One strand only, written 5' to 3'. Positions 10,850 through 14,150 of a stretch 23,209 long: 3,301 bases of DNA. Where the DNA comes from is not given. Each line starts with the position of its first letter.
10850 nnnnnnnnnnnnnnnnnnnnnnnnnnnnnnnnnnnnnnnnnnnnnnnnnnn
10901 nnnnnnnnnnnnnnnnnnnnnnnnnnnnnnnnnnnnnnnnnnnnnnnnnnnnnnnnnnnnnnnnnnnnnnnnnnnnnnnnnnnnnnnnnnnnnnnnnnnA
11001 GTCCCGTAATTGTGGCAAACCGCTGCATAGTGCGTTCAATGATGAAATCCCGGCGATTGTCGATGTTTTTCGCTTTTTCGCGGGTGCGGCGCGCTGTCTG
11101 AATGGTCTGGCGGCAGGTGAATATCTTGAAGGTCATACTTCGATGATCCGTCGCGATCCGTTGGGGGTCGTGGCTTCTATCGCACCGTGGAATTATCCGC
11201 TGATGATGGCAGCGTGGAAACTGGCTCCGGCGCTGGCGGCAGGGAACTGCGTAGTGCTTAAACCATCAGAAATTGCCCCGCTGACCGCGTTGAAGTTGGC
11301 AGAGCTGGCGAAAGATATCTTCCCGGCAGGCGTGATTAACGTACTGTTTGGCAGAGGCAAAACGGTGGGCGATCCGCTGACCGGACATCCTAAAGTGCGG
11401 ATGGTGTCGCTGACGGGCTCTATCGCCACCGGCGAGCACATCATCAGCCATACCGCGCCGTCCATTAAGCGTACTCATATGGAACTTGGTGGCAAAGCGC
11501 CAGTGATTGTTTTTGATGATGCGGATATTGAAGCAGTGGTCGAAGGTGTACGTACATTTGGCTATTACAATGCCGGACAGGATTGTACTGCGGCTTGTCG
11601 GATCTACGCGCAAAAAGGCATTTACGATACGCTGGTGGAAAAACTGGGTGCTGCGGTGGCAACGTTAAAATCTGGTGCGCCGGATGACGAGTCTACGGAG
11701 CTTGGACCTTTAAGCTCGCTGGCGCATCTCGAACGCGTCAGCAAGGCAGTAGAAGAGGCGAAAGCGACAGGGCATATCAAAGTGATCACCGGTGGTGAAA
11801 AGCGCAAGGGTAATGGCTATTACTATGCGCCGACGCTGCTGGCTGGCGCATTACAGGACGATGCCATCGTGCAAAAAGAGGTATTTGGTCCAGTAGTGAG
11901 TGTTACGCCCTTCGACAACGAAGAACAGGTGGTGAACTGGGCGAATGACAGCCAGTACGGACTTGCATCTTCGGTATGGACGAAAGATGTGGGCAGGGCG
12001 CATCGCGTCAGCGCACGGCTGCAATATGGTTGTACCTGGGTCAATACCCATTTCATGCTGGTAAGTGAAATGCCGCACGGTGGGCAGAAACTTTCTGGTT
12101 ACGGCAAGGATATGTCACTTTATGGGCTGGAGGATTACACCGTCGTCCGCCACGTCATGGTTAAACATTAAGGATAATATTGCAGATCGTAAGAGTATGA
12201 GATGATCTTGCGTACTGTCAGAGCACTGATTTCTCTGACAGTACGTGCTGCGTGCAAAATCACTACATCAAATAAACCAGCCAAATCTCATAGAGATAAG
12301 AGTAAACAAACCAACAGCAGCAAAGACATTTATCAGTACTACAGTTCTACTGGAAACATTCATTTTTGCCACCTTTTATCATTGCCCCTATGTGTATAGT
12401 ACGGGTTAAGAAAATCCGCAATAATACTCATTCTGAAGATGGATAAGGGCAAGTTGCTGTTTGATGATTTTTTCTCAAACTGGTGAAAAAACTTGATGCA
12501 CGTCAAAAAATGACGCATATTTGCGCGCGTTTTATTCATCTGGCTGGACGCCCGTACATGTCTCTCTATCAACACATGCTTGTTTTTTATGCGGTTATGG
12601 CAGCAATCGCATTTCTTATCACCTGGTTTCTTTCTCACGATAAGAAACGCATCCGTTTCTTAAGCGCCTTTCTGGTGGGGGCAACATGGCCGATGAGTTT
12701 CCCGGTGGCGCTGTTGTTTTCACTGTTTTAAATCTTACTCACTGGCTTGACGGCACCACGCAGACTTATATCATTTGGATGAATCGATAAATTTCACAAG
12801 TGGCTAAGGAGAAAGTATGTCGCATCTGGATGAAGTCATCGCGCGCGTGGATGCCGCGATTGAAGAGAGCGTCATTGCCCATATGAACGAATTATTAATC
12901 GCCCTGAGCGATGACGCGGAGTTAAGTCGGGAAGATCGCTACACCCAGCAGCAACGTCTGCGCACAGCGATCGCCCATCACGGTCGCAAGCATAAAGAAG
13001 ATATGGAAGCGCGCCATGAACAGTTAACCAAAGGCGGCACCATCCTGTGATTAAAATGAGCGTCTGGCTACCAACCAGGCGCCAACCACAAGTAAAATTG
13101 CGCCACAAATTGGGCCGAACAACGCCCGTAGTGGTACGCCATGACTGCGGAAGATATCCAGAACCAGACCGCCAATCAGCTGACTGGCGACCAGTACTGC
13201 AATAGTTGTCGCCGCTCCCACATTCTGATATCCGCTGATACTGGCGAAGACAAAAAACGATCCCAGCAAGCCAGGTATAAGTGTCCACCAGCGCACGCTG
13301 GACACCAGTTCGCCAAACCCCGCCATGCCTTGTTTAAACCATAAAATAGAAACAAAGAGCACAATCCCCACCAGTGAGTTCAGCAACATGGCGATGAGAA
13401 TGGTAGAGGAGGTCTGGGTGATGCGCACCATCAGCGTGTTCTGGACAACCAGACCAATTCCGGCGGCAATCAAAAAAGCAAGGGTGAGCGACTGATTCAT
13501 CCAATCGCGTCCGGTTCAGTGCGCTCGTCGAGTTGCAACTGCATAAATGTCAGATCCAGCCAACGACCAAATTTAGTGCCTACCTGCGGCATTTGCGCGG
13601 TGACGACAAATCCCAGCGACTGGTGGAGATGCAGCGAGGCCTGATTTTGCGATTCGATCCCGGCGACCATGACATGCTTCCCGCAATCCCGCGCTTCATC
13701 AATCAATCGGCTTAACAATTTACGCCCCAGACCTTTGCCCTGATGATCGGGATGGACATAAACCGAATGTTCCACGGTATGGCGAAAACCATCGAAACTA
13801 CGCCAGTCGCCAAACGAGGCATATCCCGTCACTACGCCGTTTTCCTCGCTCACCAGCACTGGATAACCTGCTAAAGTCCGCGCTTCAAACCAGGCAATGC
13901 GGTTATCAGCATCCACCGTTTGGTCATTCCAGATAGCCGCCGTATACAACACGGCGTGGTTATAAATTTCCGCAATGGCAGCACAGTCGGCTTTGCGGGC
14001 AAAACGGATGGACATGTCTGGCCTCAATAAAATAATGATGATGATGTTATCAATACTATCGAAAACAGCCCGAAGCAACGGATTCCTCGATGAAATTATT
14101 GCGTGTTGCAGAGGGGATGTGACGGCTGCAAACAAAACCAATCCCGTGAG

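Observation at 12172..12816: Two tiny membrane proteins (yncL 31 aa, ortT 57 aa) on opposite strands in a 650-bp gap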

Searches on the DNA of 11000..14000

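Call 4: search_rna_families(source=window, start=11000, end=14000, threshold=evalue, max_evalue=1)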
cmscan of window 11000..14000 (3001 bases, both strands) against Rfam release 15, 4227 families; matches with E-value up to 1: 0.
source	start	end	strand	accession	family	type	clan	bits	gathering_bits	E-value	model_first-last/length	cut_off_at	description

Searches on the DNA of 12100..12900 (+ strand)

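Call 3: search_dna_similar(query=window:12100-12900:+, collection=ecoli_genomes, mode=near, max_rows=12)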
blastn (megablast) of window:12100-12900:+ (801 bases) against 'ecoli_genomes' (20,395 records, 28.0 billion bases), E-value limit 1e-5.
Records with a match: 5417; places in all: 6589; records where one place covers at least 80% of the query: 5407.
Genomes with a match: 5416 of 5426; with a place that covers at least 80% of the query: 5406. Places per genome that has any: lowest 1, median 1, highest 3. On chromosomes: 6581 places; on plasmids: 8.
Best place of each record, by identity: >=99% 4154; 95-99% 1263.
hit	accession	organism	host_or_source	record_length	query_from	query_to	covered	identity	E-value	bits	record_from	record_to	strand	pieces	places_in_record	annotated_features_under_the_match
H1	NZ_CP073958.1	Escherichia coli strain MB46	Poultry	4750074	1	801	100%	100.0%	0e+0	1499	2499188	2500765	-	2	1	IS1-like element IS1A family transposase | ortT: orphan toxin OrtT | yncL: stress response membrane protein YncL | ydcY: DUF2526 family protein YdcY | patD: aminobutyraldehyde dehydrogenase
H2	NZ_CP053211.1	Escherichia coli strain QDFD216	dog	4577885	1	801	100%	100.0%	0e+0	1497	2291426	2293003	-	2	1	IS1-like element IS1X2 family transposase | ortT: orphan toxin OrtT | ydcY: DUF2526 family protein YdcY | yncL: stress response membrane protein YncL | patD: aminobutyraldehyde dehydrogenase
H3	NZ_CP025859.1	Escherichia coli strain 504239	Homo sapiens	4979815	1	801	100%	100.0%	0e+0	1480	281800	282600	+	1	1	ortT: orphan toxin OrtT | yncL: stress response membrane protein YncL | ydcY: DUF2526 family protein YdcY | patD: aminobutyraldehyde dehydrogenase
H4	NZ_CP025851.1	Escherichia coli strain 510016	Homo sapiens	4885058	1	801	100%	100.0%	0e+0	1480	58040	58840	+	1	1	ortT: orphan toxin OrtT | yncL: stress response membrane protein YncL | ydcY: DUF2526 family protein YdcY | patD: aminobutyraldehyde dehydrogenase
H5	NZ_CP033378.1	Escherichia coli strain L73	goose anus swab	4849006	1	801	100%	100.0%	0e+0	1480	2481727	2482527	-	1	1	ortT: orphan toxin OrtT | yncL: stress response membrane protein YncL | ydcY: DUF2526 family protein YdcY | patD: aminobutyraldehyde dehydrogenase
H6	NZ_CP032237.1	Escherichia coli strain ECCWS199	chicken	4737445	1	801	100%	100.0%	0e+0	1480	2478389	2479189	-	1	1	ortT: orphan toxin OrtT | yncL: stress response membrane protein YncL | ydcY: DUF2526 family protein YdcY | patD: aminobutyraldehyde dehydrogenase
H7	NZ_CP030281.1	Escherichia coli strain E308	Broiler chicken farm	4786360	1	801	100%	100.0%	0e+0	1480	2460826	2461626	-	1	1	ortT: orphan toxin OrtT | yncL: stress response membrane protein YncL | ydcY: DUF2526 family protein YdcY | patD: aminobutyraldehyde dehydrogenase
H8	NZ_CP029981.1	Escherichia coli strain 99-3165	missing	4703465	1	801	100%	100.0%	0e+0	1480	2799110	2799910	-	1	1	ortT: orphan toxin OrtT | yncL: stress response membrane protein YncL | ydcY: DUF2526 family protein YdcY | patD: aminobutyraldehyde dehydrogenase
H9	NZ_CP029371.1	Escherichia coli strain C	cow's milk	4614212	1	801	100%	100.0%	0e+0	1480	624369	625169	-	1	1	ortT: orphan toxin OrtT | yncL: stress response membrane protein YncL | ydcY: DUF2526 family protein YdcY | patD: aminobutyraldehyde dehydrogenase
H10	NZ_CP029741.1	Escherichia coli strain AR_0085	missing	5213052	1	801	100%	100.0%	0e+0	1480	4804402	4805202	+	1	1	ortT: orphan toxin OrtT | yncL: stress response membrane protein YncL | ydcY: DUF2526 family protein YdcY | patD: aminobutyraldehyde dehydrogenase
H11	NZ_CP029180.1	Escherichia coli strain H9Ecoli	Homo sapiens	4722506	1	801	100%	100.0%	0e+0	1480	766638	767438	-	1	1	ortT: orphan toxin OrtT | yncL: stress response membrane protein YncL | ydcY: DUF2526 family protein YdcY | patD: aminobutyraldehyde dehydrogenase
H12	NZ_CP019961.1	Escherichia coli strain HKUOPY1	Ailuropoda melanoleuca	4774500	1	801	100%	100.0%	0e+0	1480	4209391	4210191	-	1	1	ortT: orphan toxin OrtT | yncL: stress response membrane protein YncL | ydcY: DUF2526 family protein YdcY | patD: aminobutyraldehyde dehydrogenase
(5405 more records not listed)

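Call 6: get_annotated_region(hit=H3, flank=3000)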
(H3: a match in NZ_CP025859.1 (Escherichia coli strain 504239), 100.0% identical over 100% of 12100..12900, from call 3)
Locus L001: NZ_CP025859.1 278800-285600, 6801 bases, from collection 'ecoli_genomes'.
description: Escherichia coli strain 504239 chromosome, complete genome
organism: Escherichia coli strain 504239 (NCBI taxid 562)
replicon: chromosome; assembly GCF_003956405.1
host: Homo sapiens; source: stool; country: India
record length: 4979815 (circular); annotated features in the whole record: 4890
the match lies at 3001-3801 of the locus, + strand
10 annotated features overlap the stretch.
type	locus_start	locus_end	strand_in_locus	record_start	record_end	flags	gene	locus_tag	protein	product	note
CDS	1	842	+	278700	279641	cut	ydcU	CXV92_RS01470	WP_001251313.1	ABC transporter permease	-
CDS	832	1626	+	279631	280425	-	ydcV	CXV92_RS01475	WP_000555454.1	ABC transporter permease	-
CDS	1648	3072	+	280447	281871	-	patD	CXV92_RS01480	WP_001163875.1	aminobutyraldehyde dehydrogenase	-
CDS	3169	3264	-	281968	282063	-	yncL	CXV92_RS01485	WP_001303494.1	stress response membrane protein YncL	-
CDS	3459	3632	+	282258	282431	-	ortT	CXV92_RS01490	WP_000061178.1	orphan toxin OrtT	-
CDS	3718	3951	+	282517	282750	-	ydcY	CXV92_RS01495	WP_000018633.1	DUF2526 family protein YdcY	-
CDS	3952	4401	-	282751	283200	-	ydcZ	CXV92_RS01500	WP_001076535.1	DMT family transporter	-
CDS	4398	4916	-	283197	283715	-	mnaT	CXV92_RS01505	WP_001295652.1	GNAT family N-acetyltransferase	-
CDS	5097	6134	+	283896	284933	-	curA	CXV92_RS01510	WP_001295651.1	NADPH-dependent curcumin/dihydrocurcumin reductase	-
CDS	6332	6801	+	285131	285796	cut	mcbR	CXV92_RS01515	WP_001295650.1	colanic acid/biofilm transcriptional regulator McbR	-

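Call 48: get_annotated_region(hit=H1, flank=300)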
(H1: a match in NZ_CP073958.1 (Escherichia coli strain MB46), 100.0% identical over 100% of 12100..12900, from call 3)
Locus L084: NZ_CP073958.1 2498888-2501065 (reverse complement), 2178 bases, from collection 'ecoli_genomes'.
description: Escherichia coli strain MB46 chromosome, complete genome
organism: Escherichia coli strain MB46 (NCBI taxid 562)
replicon: chromosome; assembly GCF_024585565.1
host: Poultry; source: Cloacal sample; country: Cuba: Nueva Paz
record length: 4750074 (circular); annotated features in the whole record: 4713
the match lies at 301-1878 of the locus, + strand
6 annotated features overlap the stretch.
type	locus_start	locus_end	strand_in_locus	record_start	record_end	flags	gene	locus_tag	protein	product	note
CDS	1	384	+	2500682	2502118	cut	patD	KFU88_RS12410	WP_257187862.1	aminobutyraldehyde dehydrogenase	-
CDS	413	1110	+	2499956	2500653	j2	-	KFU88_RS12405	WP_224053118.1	IS1-like element IS1A family transposase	programmed frameshift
CDS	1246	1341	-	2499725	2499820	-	yncL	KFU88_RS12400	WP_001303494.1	stress response membrane protein YncL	-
CDS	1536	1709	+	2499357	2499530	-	ortT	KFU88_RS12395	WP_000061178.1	orphan toxin OrtT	-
CDS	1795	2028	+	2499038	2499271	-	ydcY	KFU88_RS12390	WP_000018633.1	DUF2526 family protein YdcY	-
CDS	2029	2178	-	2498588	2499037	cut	ydcZ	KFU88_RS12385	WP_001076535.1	DMT family transporter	-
